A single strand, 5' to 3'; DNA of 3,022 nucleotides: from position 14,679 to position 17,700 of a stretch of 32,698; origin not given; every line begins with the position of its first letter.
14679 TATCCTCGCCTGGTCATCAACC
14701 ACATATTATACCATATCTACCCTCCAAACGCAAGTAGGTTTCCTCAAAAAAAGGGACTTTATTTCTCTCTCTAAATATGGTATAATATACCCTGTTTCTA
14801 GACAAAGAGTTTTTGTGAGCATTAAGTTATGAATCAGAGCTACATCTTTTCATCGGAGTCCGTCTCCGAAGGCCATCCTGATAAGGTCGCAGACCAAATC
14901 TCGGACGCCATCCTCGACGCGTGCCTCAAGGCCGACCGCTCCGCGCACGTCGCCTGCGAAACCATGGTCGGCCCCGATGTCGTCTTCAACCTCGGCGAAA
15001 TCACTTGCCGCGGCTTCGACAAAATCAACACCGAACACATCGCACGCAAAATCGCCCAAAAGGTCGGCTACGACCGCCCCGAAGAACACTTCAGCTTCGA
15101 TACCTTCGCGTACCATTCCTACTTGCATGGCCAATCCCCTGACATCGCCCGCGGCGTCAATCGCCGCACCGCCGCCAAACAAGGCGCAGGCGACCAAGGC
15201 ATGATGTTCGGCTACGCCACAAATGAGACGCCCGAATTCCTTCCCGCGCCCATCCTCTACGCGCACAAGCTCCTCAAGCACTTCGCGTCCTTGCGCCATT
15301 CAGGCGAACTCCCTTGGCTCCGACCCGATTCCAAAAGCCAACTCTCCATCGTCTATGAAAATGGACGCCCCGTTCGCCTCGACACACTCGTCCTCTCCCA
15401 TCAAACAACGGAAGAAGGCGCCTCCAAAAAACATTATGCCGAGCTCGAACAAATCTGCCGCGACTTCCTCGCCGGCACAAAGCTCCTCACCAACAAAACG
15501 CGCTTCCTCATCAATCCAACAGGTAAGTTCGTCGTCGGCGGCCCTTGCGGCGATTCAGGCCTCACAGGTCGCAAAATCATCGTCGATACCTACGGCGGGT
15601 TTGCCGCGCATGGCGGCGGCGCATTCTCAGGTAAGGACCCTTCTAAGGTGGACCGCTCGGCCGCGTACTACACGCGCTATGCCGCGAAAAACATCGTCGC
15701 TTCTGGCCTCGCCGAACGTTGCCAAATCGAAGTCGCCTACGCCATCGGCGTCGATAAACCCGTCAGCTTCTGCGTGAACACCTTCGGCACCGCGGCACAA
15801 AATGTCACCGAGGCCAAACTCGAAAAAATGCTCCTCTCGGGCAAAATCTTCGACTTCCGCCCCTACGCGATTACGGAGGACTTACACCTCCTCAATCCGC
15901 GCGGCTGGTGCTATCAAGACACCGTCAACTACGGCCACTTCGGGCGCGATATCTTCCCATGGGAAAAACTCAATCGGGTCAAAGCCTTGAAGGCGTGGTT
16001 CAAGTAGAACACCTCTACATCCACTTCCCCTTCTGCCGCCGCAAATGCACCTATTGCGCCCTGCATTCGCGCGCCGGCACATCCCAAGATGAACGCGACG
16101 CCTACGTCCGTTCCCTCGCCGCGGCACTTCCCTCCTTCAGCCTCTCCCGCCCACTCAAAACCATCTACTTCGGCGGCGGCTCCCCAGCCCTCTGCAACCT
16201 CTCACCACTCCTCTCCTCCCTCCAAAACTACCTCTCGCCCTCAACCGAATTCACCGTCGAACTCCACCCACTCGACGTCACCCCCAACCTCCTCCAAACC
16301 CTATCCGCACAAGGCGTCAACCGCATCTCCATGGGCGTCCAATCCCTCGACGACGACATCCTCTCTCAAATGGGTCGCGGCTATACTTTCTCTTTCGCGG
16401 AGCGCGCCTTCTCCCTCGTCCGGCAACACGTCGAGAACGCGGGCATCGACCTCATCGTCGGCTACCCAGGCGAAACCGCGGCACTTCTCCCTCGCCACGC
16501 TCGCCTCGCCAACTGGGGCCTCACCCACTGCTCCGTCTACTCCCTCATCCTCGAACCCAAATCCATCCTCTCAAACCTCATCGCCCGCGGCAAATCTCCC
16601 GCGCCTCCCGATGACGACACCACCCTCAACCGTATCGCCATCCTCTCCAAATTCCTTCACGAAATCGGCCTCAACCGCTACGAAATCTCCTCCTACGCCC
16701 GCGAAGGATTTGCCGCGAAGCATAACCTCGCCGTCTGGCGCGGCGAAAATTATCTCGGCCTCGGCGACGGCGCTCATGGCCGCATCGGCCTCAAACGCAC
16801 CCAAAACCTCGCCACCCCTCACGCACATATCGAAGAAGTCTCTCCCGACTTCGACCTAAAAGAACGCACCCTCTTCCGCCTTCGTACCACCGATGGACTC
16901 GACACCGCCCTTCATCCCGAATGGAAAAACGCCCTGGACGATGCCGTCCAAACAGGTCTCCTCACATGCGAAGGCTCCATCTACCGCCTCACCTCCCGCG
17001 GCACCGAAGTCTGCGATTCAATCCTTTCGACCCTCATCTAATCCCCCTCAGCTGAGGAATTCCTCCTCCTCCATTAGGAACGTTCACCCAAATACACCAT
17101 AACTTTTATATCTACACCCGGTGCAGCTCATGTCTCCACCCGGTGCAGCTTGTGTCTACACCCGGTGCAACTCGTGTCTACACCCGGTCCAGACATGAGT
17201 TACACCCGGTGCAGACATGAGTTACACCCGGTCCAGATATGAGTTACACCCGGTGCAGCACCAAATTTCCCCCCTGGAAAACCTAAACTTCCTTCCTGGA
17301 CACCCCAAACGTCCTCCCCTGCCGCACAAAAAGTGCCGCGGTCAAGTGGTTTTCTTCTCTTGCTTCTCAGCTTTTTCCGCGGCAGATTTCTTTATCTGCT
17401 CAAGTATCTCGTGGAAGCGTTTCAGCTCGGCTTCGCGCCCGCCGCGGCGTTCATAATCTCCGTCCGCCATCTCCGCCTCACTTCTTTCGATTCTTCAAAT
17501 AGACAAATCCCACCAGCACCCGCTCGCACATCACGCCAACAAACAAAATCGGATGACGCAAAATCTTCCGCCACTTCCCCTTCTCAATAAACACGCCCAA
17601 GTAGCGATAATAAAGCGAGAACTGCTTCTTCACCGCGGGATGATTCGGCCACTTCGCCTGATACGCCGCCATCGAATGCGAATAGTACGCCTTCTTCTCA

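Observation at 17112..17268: Seven exact-period 22-bp repeats that fold into a ~148-nt imperfect palindrome between convergent genes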

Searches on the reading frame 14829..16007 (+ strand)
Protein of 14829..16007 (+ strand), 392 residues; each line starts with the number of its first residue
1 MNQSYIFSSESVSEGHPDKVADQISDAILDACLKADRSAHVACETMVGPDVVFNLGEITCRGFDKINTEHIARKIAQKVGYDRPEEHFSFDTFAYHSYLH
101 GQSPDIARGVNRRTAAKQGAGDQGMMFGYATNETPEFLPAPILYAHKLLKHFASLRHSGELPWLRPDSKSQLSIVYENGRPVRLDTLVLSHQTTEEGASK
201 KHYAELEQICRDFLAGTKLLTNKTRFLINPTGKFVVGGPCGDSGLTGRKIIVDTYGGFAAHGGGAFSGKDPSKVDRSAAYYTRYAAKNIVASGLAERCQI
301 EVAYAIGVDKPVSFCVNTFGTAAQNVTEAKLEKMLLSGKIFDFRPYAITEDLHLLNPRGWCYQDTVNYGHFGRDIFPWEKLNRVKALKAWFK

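Call 10: search_protein_families(library=pfam, proteins=[window:14829-16007:+])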
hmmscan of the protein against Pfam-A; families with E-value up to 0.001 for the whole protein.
window:14829-16007:+ (392 aa): 3 families
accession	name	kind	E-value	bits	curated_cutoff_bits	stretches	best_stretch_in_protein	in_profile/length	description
PF02773.21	S-AdoMet_synt_C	-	1.4e-58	197.2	25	1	236-380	1-138/138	S-adenosylmethionine synthetase, C-terminal domain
PF02772.21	S-AdoMet_synt_M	-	4.9e-38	130.4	29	1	117-234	1-120/120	S-adenosylmethionine synthetase, central domain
PF00438.25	S-AdoMet_synt_N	-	5.3e-33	113.9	33.1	1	5-104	2-99/99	S-adenosylmethionine synthetase, N-terminal domain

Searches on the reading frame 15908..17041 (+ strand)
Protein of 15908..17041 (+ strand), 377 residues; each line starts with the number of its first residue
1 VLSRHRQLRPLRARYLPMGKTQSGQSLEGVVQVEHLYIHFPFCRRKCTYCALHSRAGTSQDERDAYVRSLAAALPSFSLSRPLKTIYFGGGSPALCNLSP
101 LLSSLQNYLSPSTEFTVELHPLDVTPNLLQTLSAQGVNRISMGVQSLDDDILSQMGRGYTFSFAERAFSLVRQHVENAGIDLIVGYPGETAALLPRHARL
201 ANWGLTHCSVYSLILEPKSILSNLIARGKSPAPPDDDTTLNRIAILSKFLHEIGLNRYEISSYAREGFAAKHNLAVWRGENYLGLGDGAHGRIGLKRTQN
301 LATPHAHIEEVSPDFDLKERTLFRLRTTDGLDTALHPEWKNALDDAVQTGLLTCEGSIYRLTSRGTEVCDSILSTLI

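Call 10: search_protein_families(library=pfam, proteins=[window:15908-17041:+])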
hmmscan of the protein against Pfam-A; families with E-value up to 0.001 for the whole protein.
window:15908-17041:+ (377 aa): 1 family
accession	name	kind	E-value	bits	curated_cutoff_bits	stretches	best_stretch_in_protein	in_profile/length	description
PF04055.27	Radical_SAM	-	1.2e-20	74.8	29.5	1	37-200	1-165/166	Radical SAM superfamily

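Call 11: find_homologous_proteins(query=window:15908-17041:+, max_evalue=1e-40)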
Query window:15908-17041:+ (377 aa): 1565 proteins with E <= 1e-40 among 8000 candidates; the best 120 are listed.
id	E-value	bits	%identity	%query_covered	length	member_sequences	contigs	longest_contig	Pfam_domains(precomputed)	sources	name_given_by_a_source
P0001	6.2e-222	754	92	95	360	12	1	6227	PF04055.28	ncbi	-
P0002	4.0e-194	663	81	95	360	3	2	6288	PF04055.28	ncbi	-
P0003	6.5e-192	655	80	95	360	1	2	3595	PF04055.28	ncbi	-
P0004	8.8e-192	655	80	95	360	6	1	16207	PF04055.28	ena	-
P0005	2.2e-181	621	76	95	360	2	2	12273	PF04055.28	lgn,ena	-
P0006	1.5e-155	536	66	95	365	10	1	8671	PF04055.28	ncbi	-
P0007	4.8e-151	521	64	95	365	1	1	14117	PF04055.28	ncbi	-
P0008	3.3e-148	512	66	92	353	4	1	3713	PF04055.28,PF06969.23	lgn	-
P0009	8.1e-148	510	65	95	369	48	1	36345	PF04055.28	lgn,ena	-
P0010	7.4e-146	504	66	92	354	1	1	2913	PF04055.28,PF06969.23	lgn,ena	-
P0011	4.9e-143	495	67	91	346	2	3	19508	PF04055.28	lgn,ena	-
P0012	4.0e-142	492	66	91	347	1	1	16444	PF04055.28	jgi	-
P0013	8.9e-139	481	65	91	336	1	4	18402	PF04055.28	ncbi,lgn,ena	-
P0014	2.7e-138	479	63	92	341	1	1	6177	PF04055.28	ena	-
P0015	9.2e-137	474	64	92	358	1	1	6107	PF04055.28,PF06969.23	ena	-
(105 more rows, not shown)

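Call 12: find_encoding_contigs(protein=P0001, flank=6000, max_places=6)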
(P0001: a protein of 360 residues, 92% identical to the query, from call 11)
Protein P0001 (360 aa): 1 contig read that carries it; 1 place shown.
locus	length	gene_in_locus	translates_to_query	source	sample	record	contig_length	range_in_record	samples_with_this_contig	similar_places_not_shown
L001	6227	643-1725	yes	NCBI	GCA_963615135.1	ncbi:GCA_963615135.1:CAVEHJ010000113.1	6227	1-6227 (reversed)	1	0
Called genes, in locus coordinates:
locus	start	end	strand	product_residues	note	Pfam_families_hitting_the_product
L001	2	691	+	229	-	?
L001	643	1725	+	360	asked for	PF04055:Radical_SAM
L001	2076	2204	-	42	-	-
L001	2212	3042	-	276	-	PF00535:Glycos_transf_2, PF10111:Glyco_tranf_2_2 (faint), PF13641:Glyco_tranf_2_3 (weak)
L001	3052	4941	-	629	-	PF00270:DEAD, PF00271:Helicase_C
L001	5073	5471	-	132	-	PF00380:Ribosomal_S9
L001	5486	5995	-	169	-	PF00572:Ribosomal_L13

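Call 13: find_encoding_contigs(protein=P0002, flank=6000, max_places=6)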
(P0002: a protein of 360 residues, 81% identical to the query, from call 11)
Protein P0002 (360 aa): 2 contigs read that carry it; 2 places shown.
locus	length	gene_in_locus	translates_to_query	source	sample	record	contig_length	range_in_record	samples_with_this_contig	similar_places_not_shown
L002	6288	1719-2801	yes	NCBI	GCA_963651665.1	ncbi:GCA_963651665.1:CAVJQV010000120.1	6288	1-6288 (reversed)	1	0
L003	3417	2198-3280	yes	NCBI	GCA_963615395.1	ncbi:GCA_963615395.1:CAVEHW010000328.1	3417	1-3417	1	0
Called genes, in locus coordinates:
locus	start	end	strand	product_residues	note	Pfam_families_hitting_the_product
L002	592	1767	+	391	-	PF00438:S-AdoMet_synt_N, PF02772:S-AdoMet_synt_M, PF02773:S-AdoMet_synt_C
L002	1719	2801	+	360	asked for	PF04055:Radical_SAM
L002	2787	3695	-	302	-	PF00892:EamA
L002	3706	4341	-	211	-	PF00528:BPD_transp_1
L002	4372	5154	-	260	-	PF00497:SBP_bac_3, PF09084:NMT1 (weak), PF12974:Phosphonate-bd (weak)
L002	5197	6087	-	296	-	-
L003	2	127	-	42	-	?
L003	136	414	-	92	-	PF02583:Trns_repr_metal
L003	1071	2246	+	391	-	PF00438:S-AdoMet_synt_N, PF02772:S-AdoMet_synt_M, PF02773:S-AdoMet_synt_C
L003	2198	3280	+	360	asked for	PF04055:Radical_SAM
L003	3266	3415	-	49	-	?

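Call 14: find_encoding_contigs(protein=P0004, flank=6000, max_places=6)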
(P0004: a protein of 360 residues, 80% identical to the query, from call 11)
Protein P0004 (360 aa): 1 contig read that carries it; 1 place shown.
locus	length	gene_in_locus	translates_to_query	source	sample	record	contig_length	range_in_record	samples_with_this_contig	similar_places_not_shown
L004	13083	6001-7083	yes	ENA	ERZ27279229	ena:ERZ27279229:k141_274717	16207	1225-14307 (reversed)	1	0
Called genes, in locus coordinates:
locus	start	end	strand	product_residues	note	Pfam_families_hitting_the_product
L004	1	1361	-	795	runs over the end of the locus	PF00270:DEAD, PF00271:Helicase_C, PF04408:WHD_HA2 (weak), PF08482:HrpB_C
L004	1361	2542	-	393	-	PF12697:Abhydrolase_6, PF12146:Hydrolase_4 (weak), PF00561:Abhydrolase_1, PF01812:5-FTHF_cyc-lig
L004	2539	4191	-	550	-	PF00122:E1-E2_ATPase, PF00702:Hydrolase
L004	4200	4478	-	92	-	PF02583:Trns_repr_metal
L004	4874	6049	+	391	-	PF00438:S-AdoMet_synt_N, PF02772:S-AdoMet_synt_M, PF02773:S-AdoMet_synt_C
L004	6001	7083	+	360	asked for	PF04055:Radical_SAM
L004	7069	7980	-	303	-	PF00892:EamA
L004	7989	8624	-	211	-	PF00528:BPD_transp_1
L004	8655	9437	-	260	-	PF00497:SBP_bac_3, PF09084:NMT1 (weak), PF12974:Phosphonate-bd (weak)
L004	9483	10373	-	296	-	-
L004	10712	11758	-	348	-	PF06144:DNA_pol3_delta (weak)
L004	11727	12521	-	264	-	PF01790:LGT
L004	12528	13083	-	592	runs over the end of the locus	?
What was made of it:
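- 15959..17041 (+): hemW-like radical-SAM gene (360-aa form). It is the left neighbour in this allele only and is not linked to the array in other alleles. Relatives with 80-81% identical hemW have a different downstream neighbour (calls 13, 14).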

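Call 20: find_encoding_contigs(protein=window:15959-17038:+, flank=3000, max_places=10)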
Protein seq(360 aa) (360 aa): 1 contig read that carries it; 1 place shown.
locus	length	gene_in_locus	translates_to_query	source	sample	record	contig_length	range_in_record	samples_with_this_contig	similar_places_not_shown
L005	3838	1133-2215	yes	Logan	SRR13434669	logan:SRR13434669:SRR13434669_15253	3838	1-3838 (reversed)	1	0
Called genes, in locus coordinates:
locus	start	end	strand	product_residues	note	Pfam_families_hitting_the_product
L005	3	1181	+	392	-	?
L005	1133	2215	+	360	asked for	PF04055:Radical_SAM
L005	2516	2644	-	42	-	-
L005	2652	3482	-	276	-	PF00535:Glycos_transf_2, PF10111:Glyco_tranf_2_2 (faint), PF13641:Glyco_tranf_2_3 (weak)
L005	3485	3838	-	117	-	?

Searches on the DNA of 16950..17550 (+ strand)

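Call 9: search_rna_families(source=window, start=16950, end=17550, threshold=evalue, max_evalue=10)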
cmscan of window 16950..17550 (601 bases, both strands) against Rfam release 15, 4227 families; matches with E-value up to 10: 10.
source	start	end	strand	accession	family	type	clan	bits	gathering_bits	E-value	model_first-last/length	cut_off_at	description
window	17146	17224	+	RF03736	mir-3130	Gene; miRNA;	-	23.8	95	0.034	1-75/75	no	mir-3130 microRNA precursor family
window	17125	17223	+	RF03342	mir-1467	Gene; miRNA;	-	23.7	90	0.045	1-93/93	no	mir-1467 microRNA precursor family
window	17146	17224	-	RF03736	mir-3130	Gene; miRNA;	-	22.9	95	0.058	1-75/75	no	mir-3130 microRNA precursor family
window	17144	17228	+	RF03367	mir-975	Gene; miRNA;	-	20.6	90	0.31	1-91/91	no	mir-975 microRNA precursor family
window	17287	17418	-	RF01202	sn2991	Gene; snRNA; snoRNA; CD-box;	-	17.5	60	2.7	1-98/98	no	Small nucleolar RNA sn2991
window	17162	17230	-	RF03957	mir-5856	Gene; miRNA;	-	15.5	90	3.2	1-70/70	no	mir-5856 microRNA precursor family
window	17012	17057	+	RF02888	BtsR1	Gene; sRNA;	-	14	66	5.9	1-51/51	no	Bacillus sRNA 1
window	17016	17074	-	RF01120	sR33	Gene; snRNA; snoRNA; CD-box;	-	12.7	37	5.9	1-55/55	no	Small nucleolar RNA sR33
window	17274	17337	-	RF02207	WT1-AS_5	Gene; lncRNA;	-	12.2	80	2.7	1-79/79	no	WT1 antisense RNA conserved region 5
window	17027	17083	-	RF00050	FMN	Cis-reg; riboswitch;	-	12.1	66.2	4.8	1-138/138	no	FMN riboswitch aptamer (RFN element)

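Call 70: search_dna_similar(query=window:17060-17345:+, collection=plasmids, mode=distant, max_evalue=0.01, max_rows=10)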
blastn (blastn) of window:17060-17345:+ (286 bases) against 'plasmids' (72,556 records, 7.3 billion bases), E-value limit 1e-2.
No match.

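Call 71: search_dna_similar(query=window:17060-17345:+, collection=phages, mode=distant, max_evalue=0.01, max_rows=10)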
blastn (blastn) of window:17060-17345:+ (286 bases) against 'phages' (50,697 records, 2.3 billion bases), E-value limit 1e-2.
No match.
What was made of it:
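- Closest known: Plasmid iterons. Different: It shows no similarity to any plasmid or phage record (calls 70, 71).
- There is no similarity to 72,556 plasmids or 50,697 phages (calls 70, 71).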

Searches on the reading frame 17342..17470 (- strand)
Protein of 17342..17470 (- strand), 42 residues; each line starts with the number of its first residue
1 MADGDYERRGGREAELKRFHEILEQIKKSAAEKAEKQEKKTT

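Call 10: search_protein_families(library=pfam, proteins=[window:17342-17470:-])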
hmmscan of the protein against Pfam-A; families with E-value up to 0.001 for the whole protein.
window:17342-17470:- (42 aa): 0 families

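Call 21: find_encoding_contigs(protein=window:17345-17470:-, flank=3000, max_places=10)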
Protein seq(42 aa) (42 aa): 6 contigs read that carry it; 6 places shown.
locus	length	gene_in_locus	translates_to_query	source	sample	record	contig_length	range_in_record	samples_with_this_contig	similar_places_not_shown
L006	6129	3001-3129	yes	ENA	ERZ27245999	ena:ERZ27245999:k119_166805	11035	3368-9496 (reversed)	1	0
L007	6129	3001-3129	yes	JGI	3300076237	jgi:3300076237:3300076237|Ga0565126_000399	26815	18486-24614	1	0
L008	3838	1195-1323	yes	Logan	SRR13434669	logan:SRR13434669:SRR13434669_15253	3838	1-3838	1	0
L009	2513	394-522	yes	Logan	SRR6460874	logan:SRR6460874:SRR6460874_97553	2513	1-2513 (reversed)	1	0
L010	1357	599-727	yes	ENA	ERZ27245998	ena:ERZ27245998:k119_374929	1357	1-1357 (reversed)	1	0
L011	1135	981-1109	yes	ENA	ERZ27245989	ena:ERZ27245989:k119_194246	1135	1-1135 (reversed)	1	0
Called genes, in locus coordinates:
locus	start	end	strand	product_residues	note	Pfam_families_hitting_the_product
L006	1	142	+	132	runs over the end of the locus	PF00380:Ribosomal_S9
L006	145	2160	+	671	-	PF00270:DEAD, PF04851:ResIII (faint), PF00271:Helicase_C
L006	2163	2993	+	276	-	PF00535:Glycos_transf_2, PF10111:Glyco_tranf_2_2 (faint), PF13641:Glyco_tranf_2_3 (weak)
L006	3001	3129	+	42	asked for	-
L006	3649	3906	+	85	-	-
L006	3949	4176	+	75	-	-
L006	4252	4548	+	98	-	-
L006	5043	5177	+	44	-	-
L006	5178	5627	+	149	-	-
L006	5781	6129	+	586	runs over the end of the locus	PF00496:SBP_bac_5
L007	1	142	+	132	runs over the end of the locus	PF00380:Ribosomal_S9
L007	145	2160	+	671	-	PF00270:DEAD, PF04851:ResIII (faint), PF00271:Helicase_C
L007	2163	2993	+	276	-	PF00535:Glycos_transf_2, PF10111:Glyco_tranf_2_2 (faint), PF13641:Glyco_tranf_2_3 (weak)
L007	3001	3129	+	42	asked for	-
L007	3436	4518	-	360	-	PF04055:Radical_SAM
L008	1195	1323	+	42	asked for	-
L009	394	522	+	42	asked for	-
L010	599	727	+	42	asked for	-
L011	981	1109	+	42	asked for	-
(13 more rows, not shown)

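Call 41: find_homologous_proteins(query=window:17345-17470:-, max_evalue=0.01)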
Query seq(42 aa) (42 aa): 8 proteins with E <= 0.01 among 8 candidates.
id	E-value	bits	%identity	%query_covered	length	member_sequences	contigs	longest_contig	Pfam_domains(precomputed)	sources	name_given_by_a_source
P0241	2.6e-17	77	98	100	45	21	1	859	-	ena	-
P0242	1.3e-15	72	90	100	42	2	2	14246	-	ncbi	-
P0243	9.6e-14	67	83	100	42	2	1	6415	-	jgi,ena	jgi:hypothetical protein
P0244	2.7e-13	65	81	100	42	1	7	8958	-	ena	-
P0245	4.5e-11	58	88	81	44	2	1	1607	-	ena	-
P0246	8.8e-5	39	56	93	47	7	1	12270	-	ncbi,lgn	-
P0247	9.0e-5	39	64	79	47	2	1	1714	-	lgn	-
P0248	5.0e-4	37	87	55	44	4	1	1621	-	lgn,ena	-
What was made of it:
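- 17342..17470 (-): 42-aa sORF (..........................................). It is the last gene of the rplM-rpsI-DEAD helicase-GT2 operon and the constant neighbour of the array. It is context, probably not a functional partner. Identical protein in alleles A and B (call 21), 81-98% identical in other relatives (call 41).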

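Call 42: find_encoding_contigs(protein=P0244, flank=3000, max_places=8)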
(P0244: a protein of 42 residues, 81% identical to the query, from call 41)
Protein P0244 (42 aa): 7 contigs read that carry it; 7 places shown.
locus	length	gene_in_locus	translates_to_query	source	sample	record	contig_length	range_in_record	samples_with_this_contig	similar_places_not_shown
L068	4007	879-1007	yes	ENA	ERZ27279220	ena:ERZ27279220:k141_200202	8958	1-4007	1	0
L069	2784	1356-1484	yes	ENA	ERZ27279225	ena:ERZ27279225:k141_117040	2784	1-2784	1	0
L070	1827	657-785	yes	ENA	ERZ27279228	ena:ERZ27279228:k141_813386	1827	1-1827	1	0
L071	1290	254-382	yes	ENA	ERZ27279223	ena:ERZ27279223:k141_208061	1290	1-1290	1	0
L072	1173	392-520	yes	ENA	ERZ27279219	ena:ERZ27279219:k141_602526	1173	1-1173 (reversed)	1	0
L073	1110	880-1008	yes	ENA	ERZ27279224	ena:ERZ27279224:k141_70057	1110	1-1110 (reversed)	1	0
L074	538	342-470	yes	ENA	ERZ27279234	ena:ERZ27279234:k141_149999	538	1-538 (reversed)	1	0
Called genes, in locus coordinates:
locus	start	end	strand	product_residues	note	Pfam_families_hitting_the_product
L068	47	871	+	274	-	PF00535:Glycos_transf_2, PF10111:Glyco_tranf_2_2 (faint), PF13641:Glyco_tranf_2_3 (weak)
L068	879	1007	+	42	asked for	-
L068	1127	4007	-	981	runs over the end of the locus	PF00144:Beta-lactamase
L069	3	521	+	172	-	?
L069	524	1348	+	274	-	PF00535:Glycos_transf_2, PF10111:Glyco_tranf_2_2 (faint), PF13641:Glyco_tranf_2_3 (weak)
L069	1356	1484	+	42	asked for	-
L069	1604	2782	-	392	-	?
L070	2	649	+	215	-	?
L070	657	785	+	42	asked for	-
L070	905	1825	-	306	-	?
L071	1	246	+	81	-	?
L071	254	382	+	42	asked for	-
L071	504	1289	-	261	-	?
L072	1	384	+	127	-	?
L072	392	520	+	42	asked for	-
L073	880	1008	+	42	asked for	-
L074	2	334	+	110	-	?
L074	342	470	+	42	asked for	-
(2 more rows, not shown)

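Call 44: find_encoding_contigs(protein=P0242, flank=5000, max_places=6)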
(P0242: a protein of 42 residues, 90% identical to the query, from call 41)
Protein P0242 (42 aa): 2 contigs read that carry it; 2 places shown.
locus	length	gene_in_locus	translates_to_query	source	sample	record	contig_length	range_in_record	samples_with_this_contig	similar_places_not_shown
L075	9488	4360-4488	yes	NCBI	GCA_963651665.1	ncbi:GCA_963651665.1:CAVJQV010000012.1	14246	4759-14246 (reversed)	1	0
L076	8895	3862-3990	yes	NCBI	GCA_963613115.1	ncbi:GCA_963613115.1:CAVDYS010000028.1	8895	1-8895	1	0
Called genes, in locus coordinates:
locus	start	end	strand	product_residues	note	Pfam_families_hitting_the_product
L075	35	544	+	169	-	-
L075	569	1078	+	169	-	PF00572:Ribosomal_L13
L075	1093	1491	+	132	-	PF00380:Ribosomal_S9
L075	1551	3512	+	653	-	PF00270:DEAD, PF00271:Helicase_C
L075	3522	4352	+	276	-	PF00535:Glycos_transf_2, PF10111:Glyco_tranf_2_2 (faint), PF13641:Glyco_tranf_2_3 (weak)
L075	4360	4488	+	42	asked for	-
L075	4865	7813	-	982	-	PF00144:Beta-lactamase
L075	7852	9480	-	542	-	-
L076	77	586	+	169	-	PF00572:Ribosomal_L13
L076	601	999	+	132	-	PF00380:Ribosomal_S9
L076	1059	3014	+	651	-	PF00270:DEAD, PF00271:Helicase_C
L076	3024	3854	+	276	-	PF00535:Glycos_transf_2, PF10111:Glyco_tranf_2_2 (faint), PF13641:Glyco_tranf_2_3 (weak)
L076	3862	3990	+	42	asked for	-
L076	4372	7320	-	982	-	PF00144:Beta-lactamase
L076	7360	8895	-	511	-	?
